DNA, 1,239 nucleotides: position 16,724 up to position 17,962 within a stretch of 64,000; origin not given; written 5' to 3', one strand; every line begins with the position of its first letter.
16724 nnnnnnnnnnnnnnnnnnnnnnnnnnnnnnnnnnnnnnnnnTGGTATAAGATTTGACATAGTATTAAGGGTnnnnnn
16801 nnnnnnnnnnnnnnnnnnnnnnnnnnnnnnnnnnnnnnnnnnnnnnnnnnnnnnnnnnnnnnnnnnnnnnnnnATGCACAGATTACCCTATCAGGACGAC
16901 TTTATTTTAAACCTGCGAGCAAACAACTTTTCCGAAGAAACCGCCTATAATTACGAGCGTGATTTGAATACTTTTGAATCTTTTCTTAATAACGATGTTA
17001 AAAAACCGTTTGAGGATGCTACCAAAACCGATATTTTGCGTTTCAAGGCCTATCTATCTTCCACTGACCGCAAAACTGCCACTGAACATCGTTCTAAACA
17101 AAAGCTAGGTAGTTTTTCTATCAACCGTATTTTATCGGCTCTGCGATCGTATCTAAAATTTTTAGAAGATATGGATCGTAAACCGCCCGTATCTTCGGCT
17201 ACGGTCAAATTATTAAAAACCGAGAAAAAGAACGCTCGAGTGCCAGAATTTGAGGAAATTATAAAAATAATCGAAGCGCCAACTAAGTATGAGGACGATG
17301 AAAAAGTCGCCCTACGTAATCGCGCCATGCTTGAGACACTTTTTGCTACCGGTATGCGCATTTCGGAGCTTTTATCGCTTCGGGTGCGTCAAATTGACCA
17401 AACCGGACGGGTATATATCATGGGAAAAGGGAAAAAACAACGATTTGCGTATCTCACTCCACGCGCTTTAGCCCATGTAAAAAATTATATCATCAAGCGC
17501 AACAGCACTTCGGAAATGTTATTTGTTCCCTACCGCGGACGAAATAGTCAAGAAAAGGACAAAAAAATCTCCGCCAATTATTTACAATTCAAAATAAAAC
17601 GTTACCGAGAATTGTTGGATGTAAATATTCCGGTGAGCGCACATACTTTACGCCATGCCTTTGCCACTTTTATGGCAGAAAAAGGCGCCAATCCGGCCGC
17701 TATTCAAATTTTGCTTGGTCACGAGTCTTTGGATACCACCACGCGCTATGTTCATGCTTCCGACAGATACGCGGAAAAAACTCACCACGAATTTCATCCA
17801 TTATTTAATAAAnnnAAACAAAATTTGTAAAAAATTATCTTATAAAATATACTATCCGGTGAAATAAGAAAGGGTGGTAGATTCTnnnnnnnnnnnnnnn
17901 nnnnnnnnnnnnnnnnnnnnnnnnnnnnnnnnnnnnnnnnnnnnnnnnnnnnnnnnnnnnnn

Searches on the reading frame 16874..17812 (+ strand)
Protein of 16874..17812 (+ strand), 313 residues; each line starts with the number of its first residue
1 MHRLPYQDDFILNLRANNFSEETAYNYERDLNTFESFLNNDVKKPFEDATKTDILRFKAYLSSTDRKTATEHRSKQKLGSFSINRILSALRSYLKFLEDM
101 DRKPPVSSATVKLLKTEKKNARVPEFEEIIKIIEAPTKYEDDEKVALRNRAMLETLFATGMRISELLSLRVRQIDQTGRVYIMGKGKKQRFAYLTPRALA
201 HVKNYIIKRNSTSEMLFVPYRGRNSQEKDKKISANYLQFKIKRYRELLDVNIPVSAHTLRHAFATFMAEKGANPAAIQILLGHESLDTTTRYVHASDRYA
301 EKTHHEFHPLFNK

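Call 11: find_related_loci(query=window:16874-17812:+, collection=genome_contigs, flank=4000)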
Query window:16874-17812:+ (313 aa) in genome_contigs; peptide patterns used: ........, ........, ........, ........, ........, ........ (x = any residue, [..] = any of these).
124 stretches matched a pattern; 54 encode a relative of the query (tblastn E <= 1e-3); 53 distinct loci.
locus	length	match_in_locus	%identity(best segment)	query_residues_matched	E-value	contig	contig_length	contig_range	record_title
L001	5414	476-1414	92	1-313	0e+0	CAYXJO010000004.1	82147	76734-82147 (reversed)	MAG TPA_asm: uncultured Gammaproteobacteria bacterium isolate SRP263991_co4_11 genome assembly, contig: NODE_192_length_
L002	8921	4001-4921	82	4-310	4e-175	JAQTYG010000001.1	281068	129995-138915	MAG: Patescibacteria group bacterium isolate STC_31 NODE_65_length_281068_cov_16.490316_Sandtown_C, whole genome shotgun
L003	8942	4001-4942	79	1-313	3e-173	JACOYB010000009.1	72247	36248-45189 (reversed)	MAG: Candidatus Magasanikbacteria bacterium isolate NC_groundwater_168_Ag_S-0.1um_42_11 S4_GD2017_2_S1_scaffold_541, who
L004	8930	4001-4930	79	2-311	8e-173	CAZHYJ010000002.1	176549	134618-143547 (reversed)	MAG TPA_asm: uncultured Gammaproteobacteria bacterium isolate SRP263991_co7_335 genome assembly, contig: NODE_26_length_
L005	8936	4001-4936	79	2-313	8e-173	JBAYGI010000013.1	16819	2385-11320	MAG: Candidatus Magasanikiibacteriota bacterium isolate SO_2016_GW1_121 scaffold05892_OW334_2016, whole genome shotgun s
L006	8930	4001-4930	79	4-313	8e-173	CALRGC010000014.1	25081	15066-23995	MAG: Candidatus Magasanikbacteria bacterium isolate Ike-150m-44 genome assembly, contig: Ike-150-c896, whole genome shot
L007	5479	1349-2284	78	2-313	2e-175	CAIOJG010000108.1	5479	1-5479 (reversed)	MAG: Candidatus Magasanikbacteria bacterium isolate AM_bin-3693 genome assembly, contig: bin-3693:108/190, whole genome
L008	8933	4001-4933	80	1-311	3e-172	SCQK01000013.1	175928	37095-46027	MAG: Patescibacteria group bacterium isolate DP16D_bin.9 DP16D_bin.9-114254, whole genome shotgun sequence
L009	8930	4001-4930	79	4-313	5e-172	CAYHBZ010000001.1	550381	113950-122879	MAG TPA_asm: uncultured Gammaproteobacteria bacterium isolate ERP119702_co3_79 genome assembly, contig: NODE_1_length_55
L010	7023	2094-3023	79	4-313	6e-172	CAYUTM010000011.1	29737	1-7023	MAG TPA_asm: uncultured Gammaproteobacteria bacterium isolate SRP219642_co6_412 genome assembly, contig: NODE_1125_lengt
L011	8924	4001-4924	79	4-311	1e-170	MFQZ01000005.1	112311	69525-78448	MAG: Candidatus Magasanikbacteria bacterium RIFOXYC2_FULL_42_28 rifoxyc2_full_scaffold_262, whole genome shotgun sequenc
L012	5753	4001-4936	77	1-311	5e-170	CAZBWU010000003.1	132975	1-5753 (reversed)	MAG TPA_asm: uncultured Gammaproteobacteria bacterium isolate SRP219642_co6_52 genome assembly, contig: NODE_45_length_1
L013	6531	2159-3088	77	4-313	3e-169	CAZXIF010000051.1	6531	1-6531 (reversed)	MAG TPA_asm: uncultured Gammaproteobacteria bacterium isolate binchicken_co203_499 genome assembly, contig: k141_3319922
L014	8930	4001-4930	79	4-313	3e-168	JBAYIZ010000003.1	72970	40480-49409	MAG: Candidatus Magasanikiibacteriota bacterium isolate SO_2016_GW1_43 scaffold00803_OW334_2016, whole genome shotgun se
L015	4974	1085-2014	77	2-311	8e-171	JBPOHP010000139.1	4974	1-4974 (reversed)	MAG: Candidatus Magasanikiibacteriota bacterium isolate MAG_113 c_000000367430, whole genome shotgun sequence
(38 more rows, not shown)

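Call 55: search_protein_families(library=ncbifam, max_evalue=0.001, proteins=[window:16874-17812:+])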
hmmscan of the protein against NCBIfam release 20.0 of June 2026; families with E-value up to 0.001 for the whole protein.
window:16874-17812:+ (313 aa): 12 families
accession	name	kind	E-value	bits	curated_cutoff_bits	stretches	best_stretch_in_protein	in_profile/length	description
TIGR02224.1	recomb_XerC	equivalog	1.7e-55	188.5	335.15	1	9-309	2-291/295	tyrosine recombinase XerC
TIGR02225.1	recomb_XerD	equivalog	1.2e-51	175.8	329.6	1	10-310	3-289/290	site-specific tyrosine recombinase XerD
NF040815.2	recomb_XerA_Arch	equivalog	1.1e-50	172.6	220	1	8-301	1-260/263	site-specific tyrosine recombinase/integron integrase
NF001399.0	PRK00283.1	subfamily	1.9e-49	168.5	279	1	17-310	20-298/300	tyrosine recombinase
NF002331.0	PRK01287.1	subfamily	3.4e-32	111.8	371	1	8-309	31-326/365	site-specific tyrosine recombinase XerC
NF003462.0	PRK05084.1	equivalog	2.9e-24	85.5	267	2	146-302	194-351/360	tyrosine recombinase XerS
TIGR02249.1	integrase_gron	subfamily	5.4e-20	72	265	2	228-302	233-307/315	integron integrase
NF011946.0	PRK15417.1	equivalog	2.7e-12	46.5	435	2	236-295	256-315/337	integron integrase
NF007371.0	PRK09871.1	subfamily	8.6e-08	31.9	222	1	149-295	28-174/198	tyrosine-type DNA invertase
NF007370.0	PRK09870.1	subfamily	2.5e-07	30.5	221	1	137-294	22-178/200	tyrosine-type DNA invertase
NF040693.1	recomb_GmtY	equivalog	1.6e-06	27.6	340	0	255-298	392-435/441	gamma-mobile-trio recombinase GmtY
NF041502.1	integrase_1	equivalog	3e-05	23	350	0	251-302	316-367/484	site-specific integrase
